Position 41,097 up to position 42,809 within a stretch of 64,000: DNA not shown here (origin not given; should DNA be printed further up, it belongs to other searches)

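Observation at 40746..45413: Horizontally acquired GT2-synthase / lipoprotein hydrolase-like / GT-C glycosyltransferase trio: candidate uncharacterised exopolysaccharide or glycoconjugate module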

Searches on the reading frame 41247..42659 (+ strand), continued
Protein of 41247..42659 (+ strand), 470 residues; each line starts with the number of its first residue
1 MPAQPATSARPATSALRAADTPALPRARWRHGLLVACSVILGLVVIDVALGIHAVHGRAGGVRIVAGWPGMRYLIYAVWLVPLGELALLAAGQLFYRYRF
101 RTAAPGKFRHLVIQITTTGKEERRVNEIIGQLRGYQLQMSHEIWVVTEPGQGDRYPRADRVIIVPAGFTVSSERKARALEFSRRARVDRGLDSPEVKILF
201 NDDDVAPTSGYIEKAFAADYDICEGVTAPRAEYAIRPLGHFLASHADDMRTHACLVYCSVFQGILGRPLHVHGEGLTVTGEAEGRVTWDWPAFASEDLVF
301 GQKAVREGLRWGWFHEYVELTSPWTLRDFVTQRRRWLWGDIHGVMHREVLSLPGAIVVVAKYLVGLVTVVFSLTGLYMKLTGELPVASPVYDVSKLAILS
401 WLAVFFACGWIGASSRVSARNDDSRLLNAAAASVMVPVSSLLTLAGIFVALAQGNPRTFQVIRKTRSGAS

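Call 78: search_protein_families(library=pfam, proteins=[P0376, P0490, P0501, P0504, P0475, P0361], max_evalue=0.01)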
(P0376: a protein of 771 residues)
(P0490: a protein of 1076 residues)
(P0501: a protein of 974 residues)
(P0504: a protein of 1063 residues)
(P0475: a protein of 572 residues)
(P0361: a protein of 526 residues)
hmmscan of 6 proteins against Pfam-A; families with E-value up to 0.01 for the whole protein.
P0376 (771 aa): 4 families
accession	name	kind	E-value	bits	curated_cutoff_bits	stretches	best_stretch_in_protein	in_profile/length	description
PF22612.2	GH113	-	2.5e-29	103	27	1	477-759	14-289/289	Glycoside Hydrolase Family 113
PF13632.12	Glyco_trans_2_3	-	1.1e-25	91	27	1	130-348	2-196/198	Glycosyl transferase family group 2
PF13641.12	Glyco_tranf_2_3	-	1.3e-08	35.6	27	1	48-263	7-228/230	Glycosyltransferase like family 2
PF13506.12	Glyco_transf_21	-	0.00048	20.1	21.7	1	204-262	111-172/174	Glycosyl transferase family 21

P0490 (1076 aa): 3 families
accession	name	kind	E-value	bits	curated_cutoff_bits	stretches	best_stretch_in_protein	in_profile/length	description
PF13632.12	Glyco_trans_2_3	-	1.9e-30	106.6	27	1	814-1018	1-196/198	Glycosyl transferase family group 2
PF01757.29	Acyl_transf_3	-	5.3e-17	62.3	31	1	155-525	2-325/326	Acyltransferase domain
PF13641.12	Glyco_tranf_2_3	-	0.0049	17.4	27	1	813-957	88-230/230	Glycosyltransferase like family 2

P0501 (974 aa): 1 family
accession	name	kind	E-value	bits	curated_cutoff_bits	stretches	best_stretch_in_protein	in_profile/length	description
PF13632.12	Glyco_trans_2_3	-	1.3e-27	97.3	27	1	710-919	1-192/198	Glycosyl transferase family group 2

P0504 (1063 aa): 3 families
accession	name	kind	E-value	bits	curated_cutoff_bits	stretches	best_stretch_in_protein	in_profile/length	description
PF13632.12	Glyco_trans_2_3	-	4.6e-35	121.7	27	1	794-1001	1-196/198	Glycosyl transferase family group 2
PF01757.29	Acyl_transf_3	-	1.1e-18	67.8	31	1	124-510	2-324/326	Acyltransferase domain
PF13641.12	Glyco_tranf_2_3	-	0.00056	20.4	27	1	730-939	46-230/230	Glycosyltransferase like family 2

P0475 (572 aa): 1 family
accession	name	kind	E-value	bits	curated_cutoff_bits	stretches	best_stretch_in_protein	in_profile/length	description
PF13632.12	Glyco_trans_2_3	-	4.3e-13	50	27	1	284-488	1-194/198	Glycosyl transferase family group 2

P0361 (526 aa): 1 family
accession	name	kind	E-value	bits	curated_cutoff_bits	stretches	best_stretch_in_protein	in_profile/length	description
PF13632.12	Glyco_trans_2_3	-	9.3e-19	68.5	27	1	257-463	2-193/198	Glycosyl transferase family group 2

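Call 79: search_solved_structures(query=A4, max_evalue=10, show_alignments=4)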
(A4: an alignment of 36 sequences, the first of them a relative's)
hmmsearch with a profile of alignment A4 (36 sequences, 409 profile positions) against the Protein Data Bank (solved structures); distinct sequences matched with E-value up to 10: 24.
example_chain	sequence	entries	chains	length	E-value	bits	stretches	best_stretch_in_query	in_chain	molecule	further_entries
7xs6_B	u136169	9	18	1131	1e-06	30.9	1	228-398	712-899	Chitin synthase 1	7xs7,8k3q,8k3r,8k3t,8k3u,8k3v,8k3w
8k3p_A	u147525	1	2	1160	1e-06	30.9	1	228-398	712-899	Chitin synthase 1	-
5ej1_A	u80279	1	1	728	3.8e-06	29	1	227-397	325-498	Putative cellulose synthase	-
4hg6_A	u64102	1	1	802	3.9e-06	29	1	227-397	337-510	Cellulose Synthase Subunit A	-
4p00_A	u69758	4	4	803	3.9e-06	29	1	227-397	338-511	Cellulose Synthase A subunit | Cellulose Synthase subunit A | Putative cellulose synthase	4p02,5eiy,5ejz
7lby_A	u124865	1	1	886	5.9e-06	28.4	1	228-395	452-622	Cellulose synthase catalytic subunit [UDP-forming]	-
9b8v_E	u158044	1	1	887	5.9e-06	28.4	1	228-395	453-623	Cellulose synthase catalytic subunit [UDP-forming]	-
9fmv_A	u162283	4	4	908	6.1e-06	28.3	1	228-395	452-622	Cellulose synthase catalytic subunit [UDP-forming]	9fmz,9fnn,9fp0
8vhz_A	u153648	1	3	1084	0.0007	21.6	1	220-395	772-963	Cellulose synthase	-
8vht_A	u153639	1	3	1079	0.00099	21.1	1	221-395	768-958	Cellulose synthase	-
7d5k_A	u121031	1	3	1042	0.0019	20.1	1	221-397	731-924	Cellulose synthase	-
7stl_A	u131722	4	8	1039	0.0073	18.2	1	228-382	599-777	Chitin synthase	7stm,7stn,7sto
6wlb_A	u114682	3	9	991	0.015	17.2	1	220-381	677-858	Cellulose synthase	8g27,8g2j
8vi0_A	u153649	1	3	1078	0.018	16.9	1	220-340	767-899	Cellulose synthase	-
7wjm_A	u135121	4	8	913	0.019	16.8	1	228-335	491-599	Chitin synthase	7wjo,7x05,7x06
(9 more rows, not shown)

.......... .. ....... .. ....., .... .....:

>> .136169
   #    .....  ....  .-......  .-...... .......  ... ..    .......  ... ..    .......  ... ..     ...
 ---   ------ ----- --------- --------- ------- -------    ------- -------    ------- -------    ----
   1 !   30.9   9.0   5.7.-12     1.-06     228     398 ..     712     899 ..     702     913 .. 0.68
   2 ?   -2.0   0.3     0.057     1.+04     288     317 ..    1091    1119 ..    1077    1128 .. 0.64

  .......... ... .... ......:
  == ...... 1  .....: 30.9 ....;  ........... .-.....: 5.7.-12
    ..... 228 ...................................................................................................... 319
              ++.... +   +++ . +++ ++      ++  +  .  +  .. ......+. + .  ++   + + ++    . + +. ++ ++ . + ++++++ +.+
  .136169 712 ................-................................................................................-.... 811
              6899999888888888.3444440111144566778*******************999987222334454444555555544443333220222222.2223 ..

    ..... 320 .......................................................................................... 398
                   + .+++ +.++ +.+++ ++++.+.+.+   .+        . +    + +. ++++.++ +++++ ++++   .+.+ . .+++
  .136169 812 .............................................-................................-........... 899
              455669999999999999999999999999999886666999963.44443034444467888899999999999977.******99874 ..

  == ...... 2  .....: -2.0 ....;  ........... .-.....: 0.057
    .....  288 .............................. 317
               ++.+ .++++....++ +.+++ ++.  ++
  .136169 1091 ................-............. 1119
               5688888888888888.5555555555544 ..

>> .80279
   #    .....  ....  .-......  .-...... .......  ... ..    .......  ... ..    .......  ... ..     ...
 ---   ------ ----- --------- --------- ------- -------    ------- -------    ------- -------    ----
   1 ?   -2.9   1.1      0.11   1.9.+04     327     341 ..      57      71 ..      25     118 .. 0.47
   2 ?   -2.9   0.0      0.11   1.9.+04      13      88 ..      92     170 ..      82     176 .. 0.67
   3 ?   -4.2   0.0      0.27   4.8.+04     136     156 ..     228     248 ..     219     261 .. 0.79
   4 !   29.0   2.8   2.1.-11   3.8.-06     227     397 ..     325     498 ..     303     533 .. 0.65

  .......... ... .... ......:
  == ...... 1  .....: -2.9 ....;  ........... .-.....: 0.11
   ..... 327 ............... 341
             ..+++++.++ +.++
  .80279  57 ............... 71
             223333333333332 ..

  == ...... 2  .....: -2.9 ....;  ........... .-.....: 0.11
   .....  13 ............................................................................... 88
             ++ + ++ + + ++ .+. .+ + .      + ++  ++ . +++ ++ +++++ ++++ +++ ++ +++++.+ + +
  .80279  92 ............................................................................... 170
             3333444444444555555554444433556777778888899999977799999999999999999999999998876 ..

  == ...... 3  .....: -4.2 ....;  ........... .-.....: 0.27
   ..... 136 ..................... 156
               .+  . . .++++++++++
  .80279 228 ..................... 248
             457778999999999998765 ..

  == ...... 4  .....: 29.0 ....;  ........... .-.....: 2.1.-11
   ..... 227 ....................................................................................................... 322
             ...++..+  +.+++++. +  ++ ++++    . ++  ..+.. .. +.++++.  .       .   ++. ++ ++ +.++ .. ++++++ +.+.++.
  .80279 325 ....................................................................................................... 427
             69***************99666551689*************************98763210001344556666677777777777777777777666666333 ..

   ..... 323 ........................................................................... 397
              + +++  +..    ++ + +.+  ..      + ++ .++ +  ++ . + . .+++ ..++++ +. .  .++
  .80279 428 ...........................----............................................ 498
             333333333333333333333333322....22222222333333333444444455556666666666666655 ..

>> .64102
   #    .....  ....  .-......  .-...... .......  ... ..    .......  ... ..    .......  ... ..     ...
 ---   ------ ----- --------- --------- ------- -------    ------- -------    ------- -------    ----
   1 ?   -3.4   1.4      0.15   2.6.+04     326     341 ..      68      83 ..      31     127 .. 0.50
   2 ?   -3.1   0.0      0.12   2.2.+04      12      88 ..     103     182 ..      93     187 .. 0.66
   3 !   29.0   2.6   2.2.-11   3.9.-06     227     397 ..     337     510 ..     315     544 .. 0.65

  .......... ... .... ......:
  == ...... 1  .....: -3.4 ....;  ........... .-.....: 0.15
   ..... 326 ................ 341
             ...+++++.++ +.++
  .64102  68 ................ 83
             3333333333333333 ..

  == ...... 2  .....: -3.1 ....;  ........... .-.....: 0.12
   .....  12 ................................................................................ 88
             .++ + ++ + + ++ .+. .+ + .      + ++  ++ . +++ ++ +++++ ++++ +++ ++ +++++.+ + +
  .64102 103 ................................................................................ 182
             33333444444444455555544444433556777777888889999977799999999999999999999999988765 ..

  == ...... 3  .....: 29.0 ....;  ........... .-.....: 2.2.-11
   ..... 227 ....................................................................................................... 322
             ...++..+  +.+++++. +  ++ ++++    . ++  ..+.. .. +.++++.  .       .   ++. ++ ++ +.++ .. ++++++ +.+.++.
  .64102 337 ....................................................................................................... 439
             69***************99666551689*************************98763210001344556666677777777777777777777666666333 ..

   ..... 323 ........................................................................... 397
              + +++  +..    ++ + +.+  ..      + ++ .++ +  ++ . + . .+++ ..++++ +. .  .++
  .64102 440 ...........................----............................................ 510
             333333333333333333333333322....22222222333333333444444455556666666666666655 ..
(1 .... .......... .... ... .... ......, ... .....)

- Layout: two N-terminal TM helices, a cytoplasmic GT-A domain, an interface helix carrying QRRRW, then C-terminal TM and re-entrant helices.
- Motifs: DDD, SED, QRRRW and a C-terminal FQVIRK. A profile of the distant relatives of this GT2 (A4) aligns ED, QRRRW and FxVIxK with the BcsA motifs TED, QRGRW and FAVTAK (call 79).
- On Membrane-embedded processive GT2 synthases (BcsA/CesA/HAS/chitin synthase type): The distant-relative profile (A4) aligns ED and QRRRW with BcsA TED and QRGRW and with chitin synthase EDR and QRRRW (call 79). In the distant-relative profile (A4) the motif aligns with BcsA FAVTAK (call 79).
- It aligns ED, QRRRW, the TM helices and the C-terminal FxVIxK with the BcsA motifs TED, QRGRW and FAVTAK (call 79).

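Call 83: search_protein_families(library=pfam, proteins=[L021:6030-7172:+, L022:1765-3048:+, L022:5266-6726:+, L022:10212-11396:+, L023:4058-5488:+, L023:5663-6889:+, L023:6837-7724:+, L023:7724-8875:+, L025:3618-4760:+, L021:222-986:+], max_evalue=0.001)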
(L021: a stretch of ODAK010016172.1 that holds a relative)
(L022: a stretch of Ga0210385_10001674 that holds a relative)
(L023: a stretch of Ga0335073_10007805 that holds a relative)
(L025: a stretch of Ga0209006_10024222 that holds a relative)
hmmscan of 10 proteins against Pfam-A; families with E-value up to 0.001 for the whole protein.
L021:6030-7172:+ (381 aa): 1 family
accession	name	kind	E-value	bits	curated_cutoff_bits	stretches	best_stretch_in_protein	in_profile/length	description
PF13546.12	DDE_5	-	1.4e-34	120.3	27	1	30-242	2-214/272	DDE superfamily endonuclease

L022:1765-3048:+ (428 aa): 1 family
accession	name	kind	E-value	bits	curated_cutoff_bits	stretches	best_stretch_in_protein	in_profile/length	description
PF00150.24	Cellulase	-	1.2e-35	123.8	23.5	1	103-394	1-270/272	Cellulase (glycosyl hydrolase family 5)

L022:5266-6726:+ (487 aa): 3 families
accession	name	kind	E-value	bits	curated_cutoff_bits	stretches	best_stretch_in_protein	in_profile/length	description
PF13632.12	Glyco_trans_2_3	-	2.5e-13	50.8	27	1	171-382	1-196/198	Glycosyl transferase family group 2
PF13641.12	Glyco_tranf_2_3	-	6e-13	49.8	27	1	87-320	3-230/230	Glycosyltransferase like family 2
PF00535.33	Glycos_transf_2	-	1.6e-10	41.6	23.3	1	89-258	2-166/168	Glycosyl transferase family 2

L022:10212-11396:+ (395 aa): 1 family
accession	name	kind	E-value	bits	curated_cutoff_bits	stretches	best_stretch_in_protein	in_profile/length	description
PF00150.24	Cellulase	-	2.3e-35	122.8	23.5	1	101-361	22-269/272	Cellulase (glycosyl hydrolase family 5)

L023:4058-5488:+ (477 aa): 1 family
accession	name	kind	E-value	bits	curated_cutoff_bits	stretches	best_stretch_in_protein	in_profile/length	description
PF00150.24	Cellulase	-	2.8e-36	125.9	23.5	1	181-443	22-271/272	Cellulase (glycosyl hydrolase family 5)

L023:5663-6889:+ (409 aa): 1 family
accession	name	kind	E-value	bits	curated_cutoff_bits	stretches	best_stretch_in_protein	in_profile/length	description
PF12708.12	Pect-lyase_RHGA_epim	-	2.2e-14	54.2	27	1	76-145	7-78/213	Rhamnogalacturonase A/epimerase, pectate lyase-like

L023:6837-7724:+ (296 aa): 6 families
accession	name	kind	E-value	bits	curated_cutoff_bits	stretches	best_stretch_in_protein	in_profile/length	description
PF08241.18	Methyltransf_11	-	6.2e-19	68.9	21.2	1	100-189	1-95/95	Methyltransferase domain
PF13649.12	Methyltransf_25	-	1.7e-12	48.3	27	1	99-185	1-97/97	Methyltransferase domain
PF13489.12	Methyltransf_23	-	1e-11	45.3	27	1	86-198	15-123/164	Methyltransferase domain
PF08242.18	Methyltransf_12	-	1.2e-08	36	30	1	100-186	1-97/98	Methyltransferase domain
PF13847.12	Methyltransf_31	-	2.1e-07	31.1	27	1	143-188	61-108/145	Methyltransferase domain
PF01209.24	Ubie_methyltran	-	0.00087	19.1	20.1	0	141-190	103-152/233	ubiE/COQ5 methyltransferase family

L023:7724-8875:+ (384 aa): 4 families
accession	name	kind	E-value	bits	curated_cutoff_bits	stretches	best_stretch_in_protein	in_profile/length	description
PF13692.12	Glyco_trans_1_4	-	1.3e-22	81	27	1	206-340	3-142/142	Glycosyl transferases group 1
PF00534.26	Glycos_transf_1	-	1.2e-19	71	26.4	1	206-351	17-169/172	Glycosyl transferases group 1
PF20706.3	GT4-conflict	-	6.2e-12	45.6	26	1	199-306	192-309/385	Family 4 Glycosyltransferase in conflict systems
PF13579.12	Glyco_trans_4_4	-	6.6e-08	33.5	29.7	1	38-190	1-158/158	Glycosyl transferase 4-like domain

L025:3618-4760:+ (381 aa): 1 family
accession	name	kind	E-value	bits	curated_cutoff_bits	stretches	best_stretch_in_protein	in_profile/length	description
PF00150.24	Cellulase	-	3.8e-30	105.8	23.5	1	86-346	22-270/272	Cellulase (glycosyl hydrolase family 5)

L021:222-986:+ (255 aa): 2 families
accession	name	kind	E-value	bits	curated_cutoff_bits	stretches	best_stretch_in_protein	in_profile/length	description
PF13592.12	HTH_33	-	1.9e-14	53.5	25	1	3-58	5-60/60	Winged helix-turn helix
PF13358.12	DDE_3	-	1e-06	29.1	28.6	1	73-149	2-78/146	DDE superfamily endonuclease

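Call 84: search_solved_structures(query=L023:4058-5488:+, max_evalue=0.001)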
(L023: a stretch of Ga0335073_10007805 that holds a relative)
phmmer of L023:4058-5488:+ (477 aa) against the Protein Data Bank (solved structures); distinct sequences matched with E-value up to 0.001: 9.
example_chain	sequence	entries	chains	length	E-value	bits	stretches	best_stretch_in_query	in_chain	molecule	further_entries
4hty_A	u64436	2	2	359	1.7e-09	40.2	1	138-472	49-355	Cellulase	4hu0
4fk9_A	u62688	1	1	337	7e-07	31.5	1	335-441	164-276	Cellulose-binding family II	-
8bn7_CCC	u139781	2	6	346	2.4e-06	29.7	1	138-469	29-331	Cellulase, putative, cel5C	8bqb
3wsu_A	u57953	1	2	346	4.6e-06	28.8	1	140-441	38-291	Beta-mannanase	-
1bqc_A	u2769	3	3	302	5.4e-06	28.6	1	187-449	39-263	PROTEIN (BETA-MANNANASE)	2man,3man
4y7e_A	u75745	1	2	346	4e-05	25.7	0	140-441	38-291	Endoglucanase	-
9p41_A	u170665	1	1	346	9.7e-05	24.5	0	157-359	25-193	Endoglucanase Cel5A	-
6mq4_A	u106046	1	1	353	0.00033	22.7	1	183-347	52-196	cellulase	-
4w8a_A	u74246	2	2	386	0.00085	21.4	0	183-307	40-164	Exo-xyloglucanase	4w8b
